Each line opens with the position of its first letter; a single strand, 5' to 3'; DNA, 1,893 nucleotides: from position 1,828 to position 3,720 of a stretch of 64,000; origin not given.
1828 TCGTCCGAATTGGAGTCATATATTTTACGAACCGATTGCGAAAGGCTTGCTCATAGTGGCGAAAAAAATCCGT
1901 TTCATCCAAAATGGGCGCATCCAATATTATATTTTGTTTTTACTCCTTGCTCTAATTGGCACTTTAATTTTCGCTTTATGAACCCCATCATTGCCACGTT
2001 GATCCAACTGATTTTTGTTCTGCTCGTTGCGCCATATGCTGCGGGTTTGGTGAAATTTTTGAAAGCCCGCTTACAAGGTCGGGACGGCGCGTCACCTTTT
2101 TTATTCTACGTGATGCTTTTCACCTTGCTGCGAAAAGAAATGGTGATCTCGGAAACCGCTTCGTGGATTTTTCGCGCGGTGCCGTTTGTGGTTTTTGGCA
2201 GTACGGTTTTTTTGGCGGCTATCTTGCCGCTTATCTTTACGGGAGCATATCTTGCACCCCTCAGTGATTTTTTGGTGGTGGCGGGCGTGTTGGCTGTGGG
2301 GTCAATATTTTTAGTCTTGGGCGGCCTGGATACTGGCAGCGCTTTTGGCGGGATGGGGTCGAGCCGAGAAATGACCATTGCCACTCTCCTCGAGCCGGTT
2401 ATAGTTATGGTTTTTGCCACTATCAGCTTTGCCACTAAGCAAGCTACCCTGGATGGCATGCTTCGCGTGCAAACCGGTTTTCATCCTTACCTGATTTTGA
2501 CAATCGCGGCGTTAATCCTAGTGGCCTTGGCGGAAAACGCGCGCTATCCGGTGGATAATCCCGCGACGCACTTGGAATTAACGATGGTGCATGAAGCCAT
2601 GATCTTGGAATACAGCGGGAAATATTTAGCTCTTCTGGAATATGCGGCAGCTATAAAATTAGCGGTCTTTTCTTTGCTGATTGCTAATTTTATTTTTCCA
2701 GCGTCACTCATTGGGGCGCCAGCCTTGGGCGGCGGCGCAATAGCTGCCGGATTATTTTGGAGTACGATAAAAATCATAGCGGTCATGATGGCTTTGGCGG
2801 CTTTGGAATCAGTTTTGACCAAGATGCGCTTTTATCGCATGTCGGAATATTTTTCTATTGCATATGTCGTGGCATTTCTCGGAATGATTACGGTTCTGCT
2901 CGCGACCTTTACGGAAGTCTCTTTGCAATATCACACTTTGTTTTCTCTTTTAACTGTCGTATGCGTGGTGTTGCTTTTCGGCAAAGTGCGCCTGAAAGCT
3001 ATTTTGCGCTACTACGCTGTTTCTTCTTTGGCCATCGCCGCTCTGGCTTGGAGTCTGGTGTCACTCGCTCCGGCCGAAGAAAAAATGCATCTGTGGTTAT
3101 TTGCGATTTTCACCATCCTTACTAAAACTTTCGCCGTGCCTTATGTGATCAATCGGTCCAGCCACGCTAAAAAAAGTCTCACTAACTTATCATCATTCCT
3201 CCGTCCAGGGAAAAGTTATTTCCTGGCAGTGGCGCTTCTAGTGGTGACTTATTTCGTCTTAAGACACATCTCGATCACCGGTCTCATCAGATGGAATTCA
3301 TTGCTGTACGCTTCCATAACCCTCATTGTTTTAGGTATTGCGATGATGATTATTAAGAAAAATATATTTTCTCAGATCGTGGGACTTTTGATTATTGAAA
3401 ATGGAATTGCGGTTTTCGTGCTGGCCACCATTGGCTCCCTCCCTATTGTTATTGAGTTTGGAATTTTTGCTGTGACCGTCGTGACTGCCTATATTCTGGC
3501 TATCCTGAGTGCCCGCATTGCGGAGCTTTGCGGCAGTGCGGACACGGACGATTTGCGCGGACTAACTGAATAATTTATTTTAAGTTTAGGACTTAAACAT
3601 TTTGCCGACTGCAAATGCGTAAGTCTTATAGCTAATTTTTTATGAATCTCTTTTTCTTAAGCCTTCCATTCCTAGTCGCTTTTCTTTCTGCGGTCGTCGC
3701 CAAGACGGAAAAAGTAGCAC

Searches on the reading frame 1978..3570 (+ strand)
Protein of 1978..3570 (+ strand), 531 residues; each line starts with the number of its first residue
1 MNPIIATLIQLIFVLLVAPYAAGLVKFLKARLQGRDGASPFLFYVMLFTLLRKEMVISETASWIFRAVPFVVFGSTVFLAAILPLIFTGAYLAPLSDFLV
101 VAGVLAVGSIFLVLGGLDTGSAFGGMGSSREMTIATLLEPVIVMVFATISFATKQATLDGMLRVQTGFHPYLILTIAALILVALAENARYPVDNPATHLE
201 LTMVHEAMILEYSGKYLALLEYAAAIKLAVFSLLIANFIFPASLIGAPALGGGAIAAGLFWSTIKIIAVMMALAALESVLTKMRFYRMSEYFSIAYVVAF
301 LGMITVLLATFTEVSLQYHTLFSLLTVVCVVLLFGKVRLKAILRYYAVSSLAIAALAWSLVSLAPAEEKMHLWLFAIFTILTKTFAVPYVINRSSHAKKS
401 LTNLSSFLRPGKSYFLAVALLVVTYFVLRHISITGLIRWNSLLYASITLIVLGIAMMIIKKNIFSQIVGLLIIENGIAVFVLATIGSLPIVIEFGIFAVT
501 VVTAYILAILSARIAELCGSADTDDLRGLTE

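Call 79: find_encoding_contigs(protein=window:1978-3570:+, flank=10000, max_places=2)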
Protein window:1978-3570:+ (531 aa): 17 contigs read that carry it; 2 places shown.
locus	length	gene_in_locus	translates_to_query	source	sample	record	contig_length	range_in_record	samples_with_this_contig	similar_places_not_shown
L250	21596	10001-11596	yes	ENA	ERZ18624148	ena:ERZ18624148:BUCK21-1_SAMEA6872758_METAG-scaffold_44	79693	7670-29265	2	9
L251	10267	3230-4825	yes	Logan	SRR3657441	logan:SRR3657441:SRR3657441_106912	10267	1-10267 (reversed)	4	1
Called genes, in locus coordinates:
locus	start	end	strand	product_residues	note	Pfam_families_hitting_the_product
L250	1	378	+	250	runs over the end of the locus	PF00119:ATP-synt_A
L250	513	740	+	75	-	PF00137:ATP-synt_C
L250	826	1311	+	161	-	PF00430:ATP-synt_B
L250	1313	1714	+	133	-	PF00213:OSCP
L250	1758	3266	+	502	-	PF02874:ATP-synt_ab_N, PF00006:ATP-synt_ab, PF06745:ATPase (faint), PF00306:ATP-synt_ab_C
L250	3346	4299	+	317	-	PF00231:ATP-synt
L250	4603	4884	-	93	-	-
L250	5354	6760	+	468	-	PF02874:ATP-synt_ab_N, PF00006:ATP-synt_ab, PF22919:ATP-synt_VA_C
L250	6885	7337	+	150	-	PF02823:ATP-synt_DE_N, PF00401:ATP-synt_DE (weak)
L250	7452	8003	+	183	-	PF01058:Oxidored_q6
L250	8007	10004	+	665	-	PF00662:Proton_antipo_N (weak), PF00361:Proton_antipo_M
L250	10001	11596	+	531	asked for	PF00146:NADHdh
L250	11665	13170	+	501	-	PF00361:Proton_antipo_M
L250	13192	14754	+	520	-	PF00329:Complex1_30kDa, PF00374:NiFeSe_Hases, PF00346:Complex1_49kDa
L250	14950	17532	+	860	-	PF00133:tRNA-synt_1, PF09334:tRNA-synt_1g, PF13603:tRNA-synt_1_2, PF00133:tRNA-synt_1, PF09334:tRNA-synt_1g (weak), PF08264:Anticodon_1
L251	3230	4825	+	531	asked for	PF00146:NADHdh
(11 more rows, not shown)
